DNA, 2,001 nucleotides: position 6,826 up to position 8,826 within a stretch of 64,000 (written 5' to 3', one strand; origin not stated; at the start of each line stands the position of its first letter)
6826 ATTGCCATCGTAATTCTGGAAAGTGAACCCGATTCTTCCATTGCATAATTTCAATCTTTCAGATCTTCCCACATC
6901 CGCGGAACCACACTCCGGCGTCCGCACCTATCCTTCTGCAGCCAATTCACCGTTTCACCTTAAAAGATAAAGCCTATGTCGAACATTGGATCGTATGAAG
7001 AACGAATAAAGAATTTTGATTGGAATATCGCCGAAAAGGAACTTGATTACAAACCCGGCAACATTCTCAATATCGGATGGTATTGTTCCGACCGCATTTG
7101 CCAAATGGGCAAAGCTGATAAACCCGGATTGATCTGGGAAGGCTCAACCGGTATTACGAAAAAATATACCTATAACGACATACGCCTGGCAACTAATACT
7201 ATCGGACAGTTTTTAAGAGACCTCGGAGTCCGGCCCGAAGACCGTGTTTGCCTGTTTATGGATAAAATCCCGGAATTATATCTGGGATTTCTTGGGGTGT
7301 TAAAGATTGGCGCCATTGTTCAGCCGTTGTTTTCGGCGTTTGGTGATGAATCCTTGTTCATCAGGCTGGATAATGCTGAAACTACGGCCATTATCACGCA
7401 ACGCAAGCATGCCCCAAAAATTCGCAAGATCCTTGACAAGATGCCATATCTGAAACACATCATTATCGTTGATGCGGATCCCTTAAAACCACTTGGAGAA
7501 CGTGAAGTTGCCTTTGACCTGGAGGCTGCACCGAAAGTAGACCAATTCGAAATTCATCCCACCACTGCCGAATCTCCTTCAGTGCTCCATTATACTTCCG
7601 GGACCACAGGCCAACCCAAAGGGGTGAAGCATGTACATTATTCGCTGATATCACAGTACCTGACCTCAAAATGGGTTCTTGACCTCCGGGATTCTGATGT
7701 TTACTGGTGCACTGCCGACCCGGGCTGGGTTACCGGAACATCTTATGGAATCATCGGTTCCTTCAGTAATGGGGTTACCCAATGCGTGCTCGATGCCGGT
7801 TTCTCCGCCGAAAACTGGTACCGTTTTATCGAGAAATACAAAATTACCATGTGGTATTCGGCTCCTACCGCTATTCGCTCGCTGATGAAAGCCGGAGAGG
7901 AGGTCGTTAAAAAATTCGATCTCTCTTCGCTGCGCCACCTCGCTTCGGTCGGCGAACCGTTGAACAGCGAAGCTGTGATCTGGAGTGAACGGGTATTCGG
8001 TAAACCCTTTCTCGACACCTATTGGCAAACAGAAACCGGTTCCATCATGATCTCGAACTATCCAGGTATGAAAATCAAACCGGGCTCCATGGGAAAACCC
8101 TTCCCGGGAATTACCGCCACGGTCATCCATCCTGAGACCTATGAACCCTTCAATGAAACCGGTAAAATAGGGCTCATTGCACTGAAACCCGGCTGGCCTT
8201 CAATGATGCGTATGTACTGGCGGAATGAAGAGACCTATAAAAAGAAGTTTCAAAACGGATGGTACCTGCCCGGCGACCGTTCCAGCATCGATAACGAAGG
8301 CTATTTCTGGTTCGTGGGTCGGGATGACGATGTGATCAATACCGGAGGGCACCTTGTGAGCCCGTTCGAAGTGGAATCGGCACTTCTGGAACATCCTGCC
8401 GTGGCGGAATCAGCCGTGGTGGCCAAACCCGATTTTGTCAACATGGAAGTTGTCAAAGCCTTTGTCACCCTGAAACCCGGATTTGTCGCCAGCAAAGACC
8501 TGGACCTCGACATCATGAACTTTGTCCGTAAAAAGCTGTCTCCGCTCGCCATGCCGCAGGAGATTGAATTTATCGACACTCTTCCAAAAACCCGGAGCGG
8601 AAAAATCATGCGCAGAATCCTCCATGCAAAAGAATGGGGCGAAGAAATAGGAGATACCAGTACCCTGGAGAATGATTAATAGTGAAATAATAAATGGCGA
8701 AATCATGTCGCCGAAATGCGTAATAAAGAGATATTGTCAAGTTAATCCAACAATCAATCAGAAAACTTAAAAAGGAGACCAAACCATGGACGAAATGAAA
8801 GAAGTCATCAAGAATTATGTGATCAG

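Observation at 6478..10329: acpS / AcsA-like ligase / DltC-like carrier protein / second Kbl-like alpha-oxoamine synthase: a carrier-protein-dependent aminoketone pathway with unknown product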

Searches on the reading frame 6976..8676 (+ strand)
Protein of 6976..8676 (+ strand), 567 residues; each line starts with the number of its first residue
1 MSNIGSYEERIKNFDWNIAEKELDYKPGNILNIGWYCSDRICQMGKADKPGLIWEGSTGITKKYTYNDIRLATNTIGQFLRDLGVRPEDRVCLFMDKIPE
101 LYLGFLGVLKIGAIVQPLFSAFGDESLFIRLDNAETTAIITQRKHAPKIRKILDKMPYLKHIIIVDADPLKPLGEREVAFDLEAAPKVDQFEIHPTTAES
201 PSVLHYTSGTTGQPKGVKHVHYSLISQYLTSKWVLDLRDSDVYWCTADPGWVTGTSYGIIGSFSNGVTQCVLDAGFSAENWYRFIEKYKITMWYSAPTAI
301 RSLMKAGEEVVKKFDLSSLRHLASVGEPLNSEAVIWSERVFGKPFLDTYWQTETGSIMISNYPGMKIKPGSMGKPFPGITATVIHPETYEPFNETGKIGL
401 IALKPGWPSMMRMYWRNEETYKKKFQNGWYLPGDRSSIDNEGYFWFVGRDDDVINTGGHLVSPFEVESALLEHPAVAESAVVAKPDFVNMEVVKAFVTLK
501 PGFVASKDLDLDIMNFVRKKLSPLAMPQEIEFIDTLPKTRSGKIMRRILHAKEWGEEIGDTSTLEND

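Call 3: search_protein_families(library=pfam, proteins=[window:6976-8676:+])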
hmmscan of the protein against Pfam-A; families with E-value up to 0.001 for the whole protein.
window:6976-8676:+ (567 aa): 2 families
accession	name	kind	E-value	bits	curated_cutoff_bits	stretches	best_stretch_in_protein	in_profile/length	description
PF00501.34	AMP-binding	-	6.7e-76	256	29.9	1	47-415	9-384/384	AMP-binding enzyme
PF13193.12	AMP-binding_C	-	3.8e-24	85.8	24.5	1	465-543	1-76/76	AMP-binding enzyme C-terminal domain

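Call 4: search_protein_families(library=ncbifam, proteins=[window:6976-8676:+])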
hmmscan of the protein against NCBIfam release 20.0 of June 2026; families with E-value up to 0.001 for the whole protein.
window:6976-8676:+ (567 aa): 103 families (the best 25 are shown)
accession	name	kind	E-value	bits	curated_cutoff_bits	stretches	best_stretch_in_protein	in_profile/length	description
NF003313.0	PRK04319.1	equivalog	2.3e-225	749.2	729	1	3-565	15-573/574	acetate--CoA ligase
TIGR02188.1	Ac_CoA_lig_AcsA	equivalog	6.1e-149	497.2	724.95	1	22-566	47-619/629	acetate--CoA ligase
NF001208.0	PRK00174.1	subfamily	6e-148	494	657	1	25-566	71-634/649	acetate--CoA ligase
NF047394.1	AcylCoAsynMbcS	equivalog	1.7e-105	353.6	850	1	46-554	24-521/525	acyl-CoA synthetase MbcS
NF007815.0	PRK10524.1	equivalog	1.2e-95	321.4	955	1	32-566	53-616/629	propionate--CoA ligase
NF004837.0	PRK06187.1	subfamily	8.2e-92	308.1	476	1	62-556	32-525/531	long-chain-fatty-acid--CoA ligase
TIGR02316.1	propion_prpE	equivalog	2e-83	281.1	827.4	1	55-566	75-615/628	propionate--CoA ligase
TIGR02262.1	benz_CoA_lig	subfamily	8.8e-80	268.8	375.25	1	62-549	29-505/508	benzoate-CoA ligase family protein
NF006181.0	PRK08314.1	subfamily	5.3e-70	236.2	705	1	62-556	48-557/563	long-chain-fatty-acid--CoA ligase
NF006182.0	PRK08316.1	subfamily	1.3e-67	228.5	663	1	62-551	35-515/523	fatty acyl-CoA synthetase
NF005947.1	PRK08008.1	equivalog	6.2e-65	219.8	651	1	47-549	21-517/518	crotonobetaine/carnitine-CoA ligase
NF053567.1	HBDA_AROS1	equivalog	2.9e-61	207.4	1000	1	62-546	38-512/523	3-hydroxybenzoate--CoA ligase HbdA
NF005714.0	PRK07529.1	subfamily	7.1e-60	203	632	1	62-554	62-577/640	acyl-CoA synthetase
NF004808.0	PRK06155.1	equivalog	9e-58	195.8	722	1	62-554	45-523/542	ATP-dependent acyl-CoA ligase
NF005220.0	PRK06710.1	equivalog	1.5e-57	195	1116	2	201-553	208-553/563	long-chain-fatty-acid--CoA ligase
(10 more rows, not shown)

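Call 16: search_solved_structures(query=window:6976-8676:+, max_evalue=1e-30, show_alignments=1)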
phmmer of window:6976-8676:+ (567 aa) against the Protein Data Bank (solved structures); distinct sequences matched with E-value up to 1e-30: 71 (the best 60 are shown).
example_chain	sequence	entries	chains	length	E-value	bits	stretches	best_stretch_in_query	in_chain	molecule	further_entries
9g79_B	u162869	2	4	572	4e-166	557.1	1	3-565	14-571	Acetyl-coenzyme A synthetase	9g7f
8rpk_A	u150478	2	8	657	7.4e-119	401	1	28-565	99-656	Acetate--CoA ligase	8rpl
7mmz_A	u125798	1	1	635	1.5e-102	347.2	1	23-566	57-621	Acetyl-coenzyme A synthetase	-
11km_A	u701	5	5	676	6.9e-101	341.7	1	45-565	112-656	Acetyl-coenzyme A synthetase | Probable acetyl-coenzyme A synthetase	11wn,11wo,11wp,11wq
2p2f_A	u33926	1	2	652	1.2e-100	340.8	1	10-565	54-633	Acetyl-coenzyme A synthetase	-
5jrh_A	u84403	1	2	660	1.3e-100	340.8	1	10-565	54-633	Acetyl-coenzyme A synthetase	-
2p2m_A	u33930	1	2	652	1.8e-100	340.3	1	10-565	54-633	Acetyl-coenzyme A synthetase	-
2p2b_A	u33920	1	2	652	4.3e-100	339.1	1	10-565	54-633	Acetyl-coenzyme A synthetase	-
2p2q_A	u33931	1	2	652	6.4e-100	338.5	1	10-565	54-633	Acetyl-coenzyme A synthetase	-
2p2j_A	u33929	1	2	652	8e-100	338.2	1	10-565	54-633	Acetyl-coenzyme A synthetase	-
2p20_A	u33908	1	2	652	8.4e-100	338.1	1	10-565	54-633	Acetyl-coenzyme A synthetase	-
1pg3_A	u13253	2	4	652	1.1e-99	337.8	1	10-565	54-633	acetyl-CoA synthetase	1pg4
5ifi_A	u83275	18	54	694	1.3e-98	334.2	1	23-564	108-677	Acetyl-coenzyme A synthetase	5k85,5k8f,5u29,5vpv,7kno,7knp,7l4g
1ry2_A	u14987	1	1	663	1.7e-96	327.2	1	31-566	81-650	acetyl-coenzyme A synthetase 1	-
8rwj_D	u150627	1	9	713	2.4e-96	326.7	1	31-566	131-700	Acetyl-coenzyme A synthetase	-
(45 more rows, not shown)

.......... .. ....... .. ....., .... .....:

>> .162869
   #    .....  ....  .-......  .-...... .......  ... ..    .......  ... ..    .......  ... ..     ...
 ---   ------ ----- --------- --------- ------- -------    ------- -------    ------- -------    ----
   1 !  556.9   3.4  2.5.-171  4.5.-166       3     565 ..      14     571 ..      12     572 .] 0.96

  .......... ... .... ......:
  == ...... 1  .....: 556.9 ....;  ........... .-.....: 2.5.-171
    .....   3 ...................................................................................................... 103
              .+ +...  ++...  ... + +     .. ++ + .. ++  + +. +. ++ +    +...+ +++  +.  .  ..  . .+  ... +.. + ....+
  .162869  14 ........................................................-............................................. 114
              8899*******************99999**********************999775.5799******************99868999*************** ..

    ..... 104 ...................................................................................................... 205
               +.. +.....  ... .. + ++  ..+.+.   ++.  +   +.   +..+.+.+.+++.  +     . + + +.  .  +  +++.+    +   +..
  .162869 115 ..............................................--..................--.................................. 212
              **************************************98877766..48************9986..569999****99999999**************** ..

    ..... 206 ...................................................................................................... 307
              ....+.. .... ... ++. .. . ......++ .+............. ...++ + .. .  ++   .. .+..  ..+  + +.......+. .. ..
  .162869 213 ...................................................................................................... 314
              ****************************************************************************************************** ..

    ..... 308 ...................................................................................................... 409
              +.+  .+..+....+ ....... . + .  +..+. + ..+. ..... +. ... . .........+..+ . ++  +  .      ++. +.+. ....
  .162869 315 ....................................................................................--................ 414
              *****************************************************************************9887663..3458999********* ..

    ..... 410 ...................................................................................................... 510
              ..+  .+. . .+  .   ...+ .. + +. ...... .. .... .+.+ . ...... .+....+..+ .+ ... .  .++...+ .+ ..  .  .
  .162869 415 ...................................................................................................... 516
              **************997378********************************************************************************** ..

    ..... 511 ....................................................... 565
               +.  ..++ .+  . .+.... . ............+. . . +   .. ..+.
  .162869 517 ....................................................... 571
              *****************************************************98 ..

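Call 62: find_encoding_contigs(protein=P0302, flank=5000, max_places=3)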
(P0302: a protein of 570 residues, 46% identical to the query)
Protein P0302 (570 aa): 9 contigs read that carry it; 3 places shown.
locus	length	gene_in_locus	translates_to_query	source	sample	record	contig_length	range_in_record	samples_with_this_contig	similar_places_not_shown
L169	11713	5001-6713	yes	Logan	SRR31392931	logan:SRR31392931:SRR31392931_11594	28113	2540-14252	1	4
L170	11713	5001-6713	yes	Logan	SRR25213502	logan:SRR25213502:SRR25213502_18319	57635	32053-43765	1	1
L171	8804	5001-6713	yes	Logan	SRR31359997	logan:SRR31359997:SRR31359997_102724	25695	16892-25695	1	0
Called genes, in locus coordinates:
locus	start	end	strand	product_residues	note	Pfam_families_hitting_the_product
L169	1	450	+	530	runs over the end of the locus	PF01943:Polysacc_synt, PF01554:MatE (weak), PF13440:Polysacc_synt_3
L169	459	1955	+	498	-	PF04932:Wzy_C (weak)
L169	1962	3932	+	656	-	PF13522:GATase_6, PF12481:DUF3700 (weak), PF13537:GATase_7, PF00733:Asn_synthase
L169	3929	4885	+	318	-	PF01073:3Beta_HSD, PF01370:Epimerase, PF02719:Polysacc_synt_2, PF04321:RmlD_sub_bind, PF07993:NAD_binding_4, PF16363:GDP_Man_Dehyd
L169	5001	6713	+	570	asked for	PF00501:AMP-binding, PF13193:AMP-binding_C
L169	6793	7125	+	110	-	PF00535:Glycos_transf_2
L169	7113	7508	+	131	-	-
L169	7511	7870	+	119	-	PF10066:DUF2304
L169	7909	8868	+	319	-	PF00535:Glycos_transf_2, PF10111:Glyco_tranf_2_2, PF13506:Glyco_transf_21, PF13641:Glyco_tranf_2_3, PF13632:Glyco_trans_2_3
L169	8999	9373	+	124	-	-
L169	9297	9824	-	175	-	PF01943:Polysacc_synt (weak)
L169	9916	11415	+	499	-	PF13231:PMT_2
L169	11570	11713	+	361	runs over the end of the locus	-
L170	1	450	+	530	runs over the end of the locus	PF01943:Polysacc_synt, PF01554:MatE (weak), PF13440:Polysacc_synt_3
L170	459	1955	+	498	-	PF04932:Wzy_C (weak)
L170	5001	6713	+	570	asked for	PF00501:AMP-binding, PF13193:AMP-binding_C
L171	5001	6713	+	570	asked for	PF00501:AMP-binding, PF13193:AMP-binding_C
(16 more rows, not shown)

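Call 63: find_encoding_contigs(protein=P0303, flank=5000, max_places=3)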
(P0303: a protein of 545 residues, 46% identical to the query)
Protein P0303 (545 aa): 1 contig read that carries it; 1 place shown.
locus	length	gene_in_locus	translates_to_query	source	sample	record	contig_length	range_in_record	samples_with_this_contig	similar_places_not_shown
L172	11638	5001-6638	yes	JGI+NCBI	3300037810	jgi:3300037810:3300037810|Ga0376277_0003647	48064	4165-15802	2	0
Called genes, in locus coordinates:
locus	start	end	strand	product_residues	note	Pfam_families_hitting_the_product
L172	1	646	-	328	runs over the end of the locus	PF01261:AP_endonuc_2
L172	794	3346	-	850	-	PF18582:HZS_alpha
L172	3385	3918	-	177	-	-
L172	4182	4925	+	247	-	-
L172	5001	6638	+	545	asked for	PF00501:AMP-binding, PF13193:AMP-binding_C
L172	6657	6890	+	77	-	PF00550:PP-binding (weak)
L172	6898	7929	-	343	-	PF00850:Hist_deacetyl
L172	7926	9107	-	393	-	-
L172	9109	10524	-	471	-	PF03062:MBOAT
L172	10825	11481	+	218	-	PF14512:TM1586_NiRdase (faint), PF00881:Nitroreductase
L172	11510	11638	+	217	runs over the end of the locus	PF01081:Aldolase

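Call 64: find_encoding_contigs(protein=P0300, flank=4000, max_places=2)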
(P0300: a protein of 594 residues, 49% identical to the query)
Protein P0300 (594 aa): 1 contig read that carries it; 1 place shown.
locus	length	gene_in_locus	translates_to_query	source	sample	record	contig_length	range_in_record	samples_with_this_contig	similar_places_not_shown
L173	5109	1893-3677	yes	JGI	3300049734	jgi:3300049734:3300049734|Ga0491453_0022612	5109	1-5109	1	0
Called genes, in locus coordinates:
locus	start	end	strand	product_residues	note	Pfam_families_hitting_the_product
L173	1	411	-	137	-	?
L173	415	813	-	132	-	PF11154:DUF2934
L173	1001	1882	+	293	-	PF14716:HHH_8, PF14520:HHH_5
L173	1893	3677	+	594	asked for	PF00501:AMP-binding, PF13193:AMP-binding_C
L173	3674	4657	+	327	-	PF00676:E1_dh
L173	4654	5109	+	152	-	?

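Call 65: find_encoding_contigs(protein=P0312, flank=4000, max_places=2)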
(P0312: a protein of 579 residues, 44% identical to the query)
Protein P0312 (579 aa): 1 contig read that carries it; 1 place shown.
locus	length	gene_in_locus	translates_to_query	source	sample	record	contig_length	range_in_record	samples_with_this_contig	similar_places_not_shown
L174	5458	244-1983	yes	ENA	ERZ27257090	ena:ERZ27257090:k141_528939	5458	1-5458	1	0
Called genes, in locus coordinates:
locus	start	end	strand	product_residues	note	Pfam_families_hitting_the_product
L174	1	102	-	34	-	?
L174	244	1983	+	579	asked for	PF00501:AMP-binding, PF13193:AMP-binding_C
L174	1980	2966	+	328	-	PF00676:E1_dh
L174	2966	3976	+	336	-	PF02779:Transket_pyr, PF02780:Transketolase_C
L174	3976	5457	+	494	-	?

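Call 66: find_encoding_contigs(protein=P0297, flank=4000, max_places=2)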
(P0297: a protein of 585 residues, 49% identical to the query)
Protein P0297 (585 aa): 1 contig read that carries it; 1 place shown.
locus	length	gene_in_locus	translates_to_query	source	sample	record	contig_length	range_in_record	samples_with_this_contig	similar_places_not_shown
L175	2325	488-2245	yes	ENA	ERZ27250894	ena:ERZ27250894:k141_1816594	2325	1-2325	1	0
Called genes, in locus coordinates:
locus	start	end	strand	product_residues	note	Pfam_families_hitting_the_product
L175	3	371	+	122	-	?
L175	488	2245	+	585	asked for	PF00501:AMP-binding, PF13193:AMP-binding_C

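Call 67: find_encoding_contigs(protein=P0298, flank=4000, max_places=2)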
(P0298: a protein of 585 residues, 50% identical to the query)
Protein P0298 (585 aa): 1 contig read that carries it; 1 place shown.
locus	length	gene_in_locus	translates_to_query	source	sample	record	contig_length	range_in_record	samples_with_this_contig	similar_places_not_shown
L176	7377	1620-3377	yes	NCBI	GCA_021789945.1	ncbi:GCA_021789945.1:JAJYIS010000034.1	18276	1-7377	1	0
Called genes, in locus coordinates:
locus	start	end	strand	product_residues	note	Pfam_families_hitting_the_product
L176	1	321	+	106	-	?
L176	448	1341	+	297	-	PF00763:THF_DHG_CYH, PF02882:THF_DHG_CYH_C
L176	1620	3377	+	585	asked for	PF00501:AMP-binding, PF13193:AMP-binding_C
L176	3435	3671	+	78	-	-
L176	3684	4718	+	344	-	-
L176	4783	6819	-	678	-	PF04879:Molybdop_Fe4S4, PF00384:Molybdopterin, PF01568:Molydop_binding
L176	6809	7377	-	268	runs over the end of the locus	PF13187:Fer4_9 (weak)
